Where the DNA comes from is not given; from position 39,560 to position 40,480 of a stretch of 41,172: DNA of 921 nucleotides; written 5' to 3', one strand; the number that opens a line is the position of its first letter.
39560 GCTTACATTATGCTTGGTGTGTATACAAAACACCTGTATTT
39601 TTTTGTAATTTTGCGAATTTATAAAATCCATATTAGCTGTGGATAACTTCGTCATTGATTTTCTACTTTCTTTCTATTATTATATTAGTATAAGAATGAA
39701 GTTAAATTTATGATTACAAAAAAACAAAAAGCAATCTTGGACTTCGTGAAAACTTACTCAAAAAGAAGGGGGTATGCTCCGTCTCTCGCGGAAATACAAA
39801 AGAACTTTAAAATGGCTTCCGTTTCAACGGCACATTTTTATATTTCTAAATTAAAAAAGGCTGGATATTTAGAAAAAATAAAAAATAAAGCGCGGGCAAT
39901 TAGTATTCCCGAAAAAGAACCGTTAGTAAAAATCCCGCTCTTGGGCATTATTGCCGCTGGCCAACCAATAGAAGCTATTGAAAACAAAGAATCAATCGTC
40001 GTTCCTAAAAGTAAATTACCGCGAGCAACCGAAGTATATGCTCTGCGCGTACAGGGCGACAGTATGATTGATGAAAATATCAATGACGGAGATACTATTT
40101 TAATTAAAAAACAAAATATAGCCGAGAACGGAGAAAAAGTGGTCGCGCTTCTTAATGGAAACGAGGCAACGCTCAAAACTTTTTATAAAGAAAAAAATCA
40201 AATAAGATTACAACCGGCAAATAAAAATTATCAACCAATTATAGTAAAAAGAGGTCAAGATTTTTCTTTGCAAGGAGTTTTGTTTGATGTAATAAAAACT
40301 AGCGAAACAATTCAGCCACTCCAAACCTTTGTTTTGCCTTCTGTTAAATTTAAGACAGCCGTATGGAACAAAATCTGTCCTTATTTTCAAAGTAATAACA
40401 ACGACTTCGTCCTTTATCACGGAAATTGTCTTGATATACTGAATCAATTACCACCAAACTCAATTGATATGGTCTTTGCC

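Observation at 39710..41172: Complete, apparently autocleavable LexA fused in frame to a DPPY DNA methyltransferase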

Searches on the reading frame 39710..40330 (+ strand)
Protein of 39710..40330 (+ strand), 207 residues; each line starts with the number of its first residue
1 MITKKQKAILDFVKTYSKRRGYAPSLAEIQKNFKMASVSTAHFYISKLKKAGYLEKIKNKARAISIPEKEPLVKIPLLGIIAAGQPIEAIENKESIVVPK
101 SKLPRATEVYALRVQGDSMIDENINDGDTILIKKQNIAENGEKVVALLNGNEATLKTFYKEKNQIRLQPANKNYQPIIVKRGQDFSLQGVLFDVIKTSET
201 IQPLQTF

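Call 37: search_solved_structures(query=window:39710-40330:+, max_evalue=0.001, show_alignments=1)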
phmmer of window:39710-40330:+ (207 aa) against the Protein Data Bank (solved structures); distinct sequences matched with E-value up to 0.001: 25.
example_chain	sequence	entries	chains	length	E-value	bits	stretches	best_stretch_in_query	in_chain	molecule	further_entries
3k2z_A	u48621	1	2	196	2.6e-32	115.7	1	2-179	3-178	LexA repressor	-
7b5g_A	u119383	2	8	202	1.3e-24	90.6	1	2-198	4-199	LexA repressor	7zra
7ocj_A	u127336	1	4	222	1.8e-24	90.2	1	2-198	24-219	LexA repressor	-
1jhh_A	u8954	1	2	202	3.3e-24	89.3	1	2-198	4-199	LEXA REPRESSOR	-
3jso_A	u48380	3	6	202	8.5e-24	87.9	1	2-198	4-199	LexA repressor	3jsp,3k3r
8trg_I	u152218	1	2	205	9e-24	87.9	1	2-198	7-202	LexA repressor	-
1jhf_A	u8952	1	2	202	1.2e-23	87.4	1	2-198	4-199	LEXA REPRESSOR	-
8s7g_A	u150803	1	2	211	1.9e-20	77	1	2-196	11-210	LexA repressor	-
1jhc_A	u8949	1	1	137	1.9e-16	63.9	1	74-201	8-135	LEXA REPRESSOR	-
8gms_A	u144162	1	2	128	9.2e-16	61.7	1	75-198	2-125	LexA repressor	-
6a2q_A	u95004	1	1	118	8.9e-15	58.5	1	84-195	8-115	LexA repressor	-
1jhe_A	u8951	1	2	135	1.1e-14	58.2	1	74-198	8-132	LEXA REPRESSOR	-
6a2r_A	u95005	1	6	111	1.2e-14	58.1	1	85-195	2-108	LexA repressor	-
6a2s_A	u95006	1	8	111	3.2e-14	56.7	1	85-195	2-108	LexA repressor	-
6a2t_A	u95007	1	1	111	8.4e-14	55.4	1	85-195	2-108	LexA repressor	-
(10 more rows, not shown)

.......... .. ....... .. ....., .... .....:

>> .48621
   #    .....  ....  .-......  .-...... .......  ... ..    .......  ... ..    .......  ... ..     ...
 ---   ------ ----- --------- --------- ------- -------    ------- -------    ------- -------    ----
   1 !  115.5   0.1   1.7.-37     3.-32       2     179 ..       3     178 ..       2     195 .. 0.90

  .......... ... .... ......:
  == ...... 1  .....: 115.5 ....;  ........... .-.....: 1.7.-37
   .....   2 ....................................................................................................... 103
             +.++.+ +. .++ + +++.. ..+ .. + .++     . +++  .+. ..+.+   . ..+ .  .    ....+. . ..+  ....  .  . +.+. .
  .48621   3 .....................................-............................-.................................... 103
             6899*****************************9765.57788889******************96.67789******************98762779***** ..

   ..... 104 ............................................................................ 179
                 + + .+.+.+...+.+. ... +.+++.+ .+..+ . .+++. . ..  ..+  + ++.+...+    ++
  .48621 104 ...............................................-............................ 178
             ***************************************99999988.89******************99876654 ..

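Call 61: find_related_loci(query=A3, collection=metagenome_contigs, flank=4000)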
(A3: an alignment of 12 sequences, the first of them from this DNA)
Query A3 (205 aa) in metagenome_contigs; peptide patterns used: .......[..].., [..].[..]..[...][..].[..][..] (x = any residue, [..] = any of these).
600 stretches matched a pattern (row limit reached: there are more); 550 encode a relative of the query (tblastn E <= 1e-3); the best 80 are kept; 80 distinct loci.
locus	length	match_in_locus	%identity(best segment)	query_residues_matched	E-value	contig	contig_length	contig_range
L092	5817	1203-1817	88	1-205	3e-121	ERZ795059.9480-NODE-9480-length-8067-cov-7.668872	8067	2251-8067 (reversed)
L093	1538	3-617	87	1-205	1e-129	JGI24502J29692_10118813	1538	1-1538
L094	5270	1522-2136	87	1-205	1e-120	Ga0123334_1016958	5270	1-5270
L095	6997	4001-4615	84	1-205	2e-114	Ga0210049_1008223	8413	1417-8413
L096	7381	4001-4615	74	2-205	5e-100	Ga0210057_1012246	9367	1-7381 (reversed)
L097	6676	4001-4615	70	1-205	8e-96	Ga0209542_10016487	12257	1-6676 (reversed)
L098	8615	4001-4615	70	1-205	2e-93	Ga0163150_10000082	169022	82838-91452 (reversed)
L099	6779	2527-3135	65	1-203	4e-89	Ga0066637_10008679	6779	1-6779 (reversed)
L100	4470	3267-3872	63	1-202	2e-88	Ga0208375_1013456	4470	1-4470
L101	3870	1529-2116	66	1-196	1e-88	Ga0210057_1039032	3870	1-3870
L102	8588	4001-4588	66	1-196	5e-88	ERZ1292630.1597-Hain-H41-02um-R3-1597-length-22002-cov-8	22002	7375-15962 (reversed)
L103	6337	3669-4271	65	1-202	1e-87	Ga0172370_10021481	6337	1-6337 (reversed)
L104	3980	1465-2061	66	1-202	1e-87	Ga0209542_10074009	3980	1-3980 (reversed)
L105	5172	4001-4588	65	1-196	2e-87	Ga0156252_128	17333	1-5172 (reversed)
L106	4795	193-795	64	1-205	1e-86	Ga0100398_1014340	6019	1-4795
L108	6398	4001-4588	64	1-196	3e-86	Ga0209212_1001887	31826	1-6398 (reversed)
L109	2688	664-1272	60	1-203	6e-88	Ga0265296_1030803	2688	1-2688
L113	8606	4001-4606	62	1-202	5e-85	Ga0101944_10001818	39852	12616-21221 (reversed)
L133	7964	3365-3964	61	1-200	2e-82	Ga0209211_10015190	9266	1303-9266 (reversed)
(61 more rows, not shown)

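Call 85: search_protein_families(library=pfam, proteins=[L109:1349-2119:+, L113:5519-6211:-, L108:5426-5875:-, L133:4819-5811:-, L092:1203-2654:+, L095:5445-6176:-], max_evalue=0.01)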
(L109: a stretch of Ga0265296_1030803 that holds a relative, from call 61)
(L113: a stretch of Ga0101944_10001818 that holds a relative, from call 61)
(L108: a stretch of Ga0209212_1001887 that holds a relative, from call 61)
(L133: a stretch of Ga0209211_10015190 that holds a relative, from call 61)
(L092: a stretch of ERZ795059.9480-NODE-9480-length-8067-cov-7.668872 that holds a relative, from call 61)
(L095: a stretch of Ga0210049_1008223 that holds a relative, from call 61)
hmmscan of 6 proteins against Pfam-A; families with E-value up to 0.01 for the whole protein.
L109:1349-2119:+ (256 aa): 4 families
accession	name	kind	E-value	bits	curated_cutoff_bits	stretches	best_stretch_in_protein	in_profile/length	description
PF06044.18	DpnI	-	5.4e-83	277.6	26.7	1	1-181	1-182/183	Dam-replacing family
PF17726.7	DpnI_C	-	2.3e-30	105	23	1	187-254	2-69/70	Dam-replacing HTH domain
PF07754.17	HVO_2753_ZBP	-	0.0013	18.9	33.2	1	33-59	18-45/46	Small zinc finger protein HVO_2753-like, Zn-binding pocket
PF12760.12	Zn_ribbon_IS1595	-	0.0057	17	25.4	1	21-61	9-45/46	Transposase zinc-ribbon domain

L113:5519-6211:- (231 aa): 1 family
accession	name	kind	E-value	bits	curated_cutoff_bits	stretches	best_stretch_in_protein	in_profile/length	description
PF09573.16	RE_TaqI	-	3.1e-38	131.9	26.1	1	5-215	2-218/229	TaqI restriction endonuclease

L108:5426-5875:- (150 aa): 2 families
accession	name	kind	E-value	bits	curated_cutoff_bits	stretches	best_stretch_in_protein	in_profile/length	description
PF02945.21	Endonuclease_7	-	4e-16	59.1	23.6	1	89-146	25-81/82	Recombination endonuclease VII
PF18275.7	His_Me_b4a2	-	0.00024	21.5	25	1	24-62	10-48/52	His-Me finger endonuclease beta4-alpha2 domain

L133:4819-5811:- (331 aa): 0 families

L092:1203-2654:+ (483 aa): 3 families
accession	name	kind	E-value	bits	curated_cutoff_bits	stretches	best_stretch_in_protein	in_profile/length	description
PF01555.25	N6_N4_Mtase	-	4e-38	132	26.7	1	245-460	1-220/221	DNA methylase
PF00717.28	Peptidase_S24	-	4.2e-31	107.5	23.3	1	76-191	1-115/116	Peptidase S24-like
PF01726.22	LexA_DNA_bind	-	2.5e-16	59.6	23.7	1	2-62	4-64/65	LexA DNA binding domain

L095:5445-6176:- (243 aa): 0 families

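Call 86: search_protein_families(library=padloc, proteins=[L109:1349-2119:+, L113:5519-6211:-, L108:5426-5875:-, L133:4819-5811:-, L095:5445-6176:-], max_evalue=0.01)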
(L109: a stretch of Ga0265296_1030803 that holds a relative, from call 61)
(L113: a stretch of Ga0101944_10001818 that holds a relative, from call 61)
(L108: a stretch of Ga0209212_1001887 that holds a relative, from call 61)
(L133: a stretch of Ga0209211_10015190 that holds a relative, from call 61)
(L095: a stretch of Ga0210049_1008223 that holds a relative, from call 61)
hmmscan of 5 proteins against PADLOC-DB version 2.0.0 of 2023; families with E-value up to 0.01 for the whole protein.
L109:1349-2119:+ (256 aa): 2 families
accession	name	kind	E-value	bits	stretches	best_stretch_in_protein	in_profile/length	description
PDLC03207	mREase_II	-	1.2e-114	380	1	1-255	1-254/256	Type II methyl-directed restriction enzyme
PDLC00007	DruC1|DruC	-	0.0015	15.1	1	194-242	247-295/659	Unknown function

L113:5519-6211:- (231 aa): 1 family
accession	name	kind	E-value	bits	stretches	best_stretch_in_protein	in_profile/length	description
PDLC03574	REase_II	-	2.5e-33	113.7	1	5-215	11-229/261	Type II restriction enzyme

L108:5426-5875:- (150 aa): 1 family
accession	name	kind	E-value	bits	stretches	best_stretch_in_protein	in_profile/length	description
PDLC03494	REase_II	-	2.2e-23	81.3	1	24-146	64-186/190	Type II restriction enzyme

L133:4819-5811:- (331 aa): 0 families

L095:5445-6176:- (243 aa): 0 families

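Call 94: search_protein_families(library=phrogs, proteins=[L133:4819-5811:-, L095:5445-6176:-], max_evalue=0.01)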
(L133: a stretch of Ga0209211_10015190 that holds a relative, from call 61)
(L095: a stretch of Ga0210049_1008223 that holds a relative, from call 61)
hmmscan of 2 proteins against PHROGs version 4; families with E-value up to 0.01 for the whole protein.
L133:4819-5811:- (331 aa): 0 families

L095:5445-6176:- (243 aa): 0 families

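Call 96: search_protein_representatives(protein=window:39710-40309:+)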
Query: 200 residues. Proteins with E-value up to 0.001 (for the whole library): 19523; up to 1e-10: 7528; up to 1e-30: 395. The best 150 are listed.
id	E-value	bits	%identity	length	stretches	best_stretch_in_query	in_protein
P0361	6.6e-86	303.3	73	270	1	1-197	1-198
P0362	2.5e-76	272.1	65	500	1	1-196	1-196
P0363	2.7e-76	272.0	64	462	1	1-199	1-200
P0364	3.6e-74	265.1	62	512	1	1-199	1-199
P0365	1.7e-72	259.6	59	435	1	1-196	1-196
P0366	7.0e-72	257.6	61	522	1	1-199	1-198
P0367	2.1e-69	249.6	61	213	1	1-197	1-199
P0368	3.3e-68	245.7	60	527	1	1-197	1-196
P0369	9.6e-68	244.2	60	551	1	1-198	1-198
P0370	8.5e-66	237.8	56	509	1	2-197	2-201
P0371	2.2e-65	236.5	59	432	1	2-198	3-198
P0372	2.1e-63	230.0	54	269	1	10-198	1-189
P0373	2.6e-63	229.7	57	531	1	2-198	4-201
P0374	2.3e-62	226.6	55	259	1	2-197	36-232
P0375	5.3e-62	225.5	60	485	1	2-196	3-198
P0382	5.4e-60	218.9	54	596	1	1-198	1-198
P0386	8.9e-58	211.7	57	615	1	1-197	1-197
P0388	2.2e-57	210.4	56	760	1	1-197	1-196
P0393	4.8e-54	199.5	52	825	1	1-194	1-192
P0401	6.6e-49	182.8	49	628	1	2-192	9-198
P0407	2.0e-45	171.5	50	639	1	1-194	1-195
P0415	7.8e-44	166.3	47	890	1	1-195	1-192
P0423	6.9e-43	163.2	46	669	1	1-196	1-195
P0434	4.3e-41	157.4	43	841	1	3-196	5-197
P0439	2.3e-40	155.0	45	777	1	2-196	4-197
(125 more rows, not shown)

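Call 97: search_protein_families(library=pfam, proteins=[P0388, P0393, P0415, P0434, P0439, P0423, P0407, P0401, P0386, P0382], max_evalue=0.0001)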
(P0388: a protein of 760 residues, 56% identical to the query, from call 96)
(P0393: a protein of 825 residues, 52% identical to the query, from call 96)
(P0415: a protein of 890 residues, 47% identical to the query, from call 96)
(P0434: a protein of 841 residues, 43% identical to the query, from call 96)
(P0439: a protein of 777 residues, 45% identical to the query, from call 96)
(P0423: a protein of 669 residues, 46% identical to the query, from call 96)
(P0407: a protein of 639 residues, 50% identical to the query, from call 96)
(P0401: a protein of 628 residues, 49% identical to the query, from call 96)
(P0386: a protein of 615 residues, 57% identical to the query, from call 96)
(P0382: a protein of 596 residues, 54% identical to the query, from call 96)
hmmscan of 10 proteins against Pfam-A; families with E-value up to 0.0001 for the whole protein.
P0388 (760 aa): 9 families
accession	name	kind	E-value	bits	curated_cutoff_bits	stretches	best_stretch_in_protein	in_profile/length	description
PF00717.28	Peptidase_S24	-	1.8e-32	111.9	23.3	1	78-190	1-115/116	Peptidase S24-like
PF07669.17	Eco57I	-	1.5e-17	64.6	25.3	1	308-414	62-168/171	Eco57I restriction-modification methylase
PF01726.22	LexA_DNA_bind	-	7.9e-17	61.2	23.7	1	3-62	5-64/65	LexA DNA binding domain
PF02384.22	N6_Mtase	-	5.4e-15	56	20.4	1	226-455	21-259/311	N-6 DNA Methylase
PF22837.1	M_Eco57I_C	-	1.4e-10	41.5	27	1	502-700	32-229/283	Type II methyltransferase M.Eco57I, C-terminal domain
PF05175.20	MTS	-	2.4e-09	37.5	23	1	243-337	23-116/170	Methyltransferase small domain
PF13649.12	Methyltransf_25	-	1.2e-08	36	27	1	256-345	2-89/97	Methyltransferase domain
PF13847.12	Methyltransf_31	-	2.6e-08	34.1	27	1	254-350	6-102/145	Methyltransferase domain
PF01170.24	UPF0020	-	7.8e-06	26.2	22.3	0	267-349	46-149/197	RMKL-like, methyltransferase domain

P0393 (825 aa): 6 families
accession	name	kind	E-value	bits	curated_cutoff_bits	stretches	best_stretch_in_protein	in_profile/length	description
PF02384.22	N6_Mtase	-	1.2e-31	110.7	20.4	1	315-574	3-242/311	N-6 DNA Methylase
PF00717.28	Peptidase_S24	-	2.3e-30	105.1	23.3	1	77-190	1-116/116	Peptidase S24-like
PF12950.13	TaqI_C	-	8.4e-27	94.2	26.5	1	654-767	1-118/118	TaqI-like C-terminal specificity domain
PF07669.17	Eco57I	-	8.3e-21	75.3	25.3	1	402-542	1-162/171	Eco57I restriction-modification methylase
PF01726.22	LexA_DNA_bind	-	1.2e-17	63.9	23.7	1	2-62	4-64/65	LexA DNA binding domain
PF20473.4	MmeI_Mtase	-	1.6e-08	34.5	27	1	360-486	20-164/259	MmeI, DNA-methyltransferase domain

P0415 (890 aa): 6 families
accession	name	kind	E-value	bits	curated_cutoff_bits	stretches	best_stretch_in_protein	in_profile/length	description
PF07669.17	Eco57I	-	7.1e-32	111.3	25.3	1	419-589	2-171/171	Eco57I restriction-modification methylase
PF00717.28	Peptidase_S24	-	8.5e-29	100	23.3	1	79-189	4-116/116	Peptidase S24-like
PF02384.22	N6_Mtase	-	1.3e-25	90.9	20.4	1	331-615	2-246/311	N-6 DNA Methylase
PF12950.13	TaqI_C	-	9.6e-18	65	26.5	1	714-834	7-118/118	TaqI-like C-terminal specificity domain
PF01726.22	LexA_DNA_bind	-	5e-16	58.7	23.7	1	3-63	5-65/65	LexA DNA binding domain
PF20473.4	MmeI_Mtase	-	4.7e-07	29.7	27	1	374-520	17-161/259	MmeI, DNA-methyltransferase domain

P0434 (841 aa): 3 families
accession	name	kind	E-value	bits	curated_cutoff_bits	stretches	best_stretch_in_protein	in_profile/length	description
PF00717.28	Peptidase_S24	-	3.4e-28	98.1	23.3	1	82-193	4-116/116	Peptidase S24-like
PF01726.22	LexA_DNA_bind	-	1e-16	60.9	23.7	1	4-65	4-65/65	LexA DNA binding domain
PF07669.17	Eco57I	-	2.1e-11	44.7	25.3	1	369-548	1-171/171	Eco57I restriction-modification methylase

P0439 (777 aa): 4 families
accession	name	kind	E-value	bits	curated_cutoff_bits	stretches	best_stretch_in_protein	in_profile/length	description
PF00145.23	DNA_methylase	-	4.5e-39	135.2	22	1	216-592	3-323/324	C-5 cytosine-specific DNA methylase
PF00717.28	Peptidase_S24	-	2.5e-25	88.9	23.3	1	79-193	1-116/116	Peptidase S24-like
PF01726.22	LexA_DNA_bind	-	3.6e-12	46.3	23.7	1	1-65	1-65/65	LexA DNA binding domain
PF07669.17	Eco57I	-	5.3e-06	27.1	25.3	0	695-776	25-103/171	Eco57I restriction-modification methylase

P0423 (669 aa): 3 families
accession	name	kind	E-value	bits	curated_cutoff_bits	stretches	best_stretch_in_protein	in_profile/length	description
PF00717.28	Peptidase_S24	-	1.3e-27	96.2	23.3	1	77-191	1-116/116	Peptidase S24-like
PF01726.22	LexA_DNA_bind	-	9.4e-19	67.4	23.7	1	2-63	4-65/65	LexA DNA binding domain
PF01555.25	N6_N4_Mtase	-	1.9e-06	28.4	26.7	0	243-306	153-213/221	DNA methylase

P0407 (639 aa): 4 families
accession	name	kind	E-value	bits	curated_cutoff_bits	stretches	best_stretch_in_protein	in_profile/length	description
PF00717.28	Peptidase_S24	-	1.1e-27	96.5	23.3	1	79-192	1-115/116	Peptidase S24-like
PF01726.22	LexA_DNA_bind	-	1.8e-15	56.9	23.7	1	2-63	4-65/65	LexA DNA binding domain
PF01555.25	N6_N4_Mtase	-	1.9e-12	48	26.7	1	142-304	110-213/221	DNA methylase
PF01170.24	UPF0020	-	4.2e-05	23.8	22.3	0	449-500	103-153/197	RMKL-like, methyltransferase domain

P0401 (628 aa): 4 families
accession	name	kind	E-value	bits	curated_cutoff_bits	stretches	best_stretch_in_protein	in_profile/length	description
PF00717.28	Peptidase_S24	-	5.4e-31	107.1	23.3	1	84-198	1-116/116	Peptidase S24-like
PF01555.25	N6_N4_Mtase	-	2.9e-20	73.6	26.7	2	221-296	141-217/221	DNA methylase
PF01726.22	LexA_DNA_bind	-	3.5e-16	59.2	23.7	1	7-70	2-65/65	LexA DNA binding domain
PF01170.24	UPF0020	-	3.5e-08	33.8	22.3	0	242-303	9-71/197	RMKL-like, methyltransferase domain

P0386 (615 aa): 6 families
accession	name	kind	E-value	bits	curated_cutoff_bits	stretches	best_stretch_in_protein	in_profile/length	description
PF00717.28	Peptidase_S24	-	9.8e-30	103.1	23.3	1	79-192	1-116/116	Peptidase S24-like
PF02384.22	N6_Mtase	-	1e-21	78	20.4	1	227-444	22-253/311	N-6 DNA Methylase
PF07669.17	Eco57I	-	5.2e-19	69.4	25.3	1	299-404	69-171/171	Eco57I restriction-modification methylase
PF01726.22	LexA_DNA_bind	-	8.4e-19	67.6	23.7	1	2-62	4-64/65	LexA DNA binding domain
PF05175.20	MTS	-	1.7e-07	31.5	23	1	241-327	21-111/170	Methyltransferase small domain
PF20473.4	MmeI_Mtase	-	4.1e-06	26.6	27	0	244-275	11-42/259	MmeI, DNA-methyltransferase domain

P0382 (596 aa): 4 families
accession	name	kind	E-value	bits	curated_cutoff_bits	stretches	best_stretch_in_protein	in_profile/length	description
PF01555.25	N6_N4_Mtase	-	4.9e-50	171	26.7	1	281-572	1-221/221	DNA methylase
PF00717.28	Peptidase_S24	-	1.8e-32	111.9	23.3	1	76-192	1-116/116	Peptidase S24-like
PF01726.22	LexA_DNA_bind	-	6e-20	71.2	23.7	1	2-63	4-65/65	LexA DNA binding domain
PF03602.21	Cons_hypoth95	-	3.5e-05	24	24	0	234-294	68-127/182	Conserved hypothetical protein 95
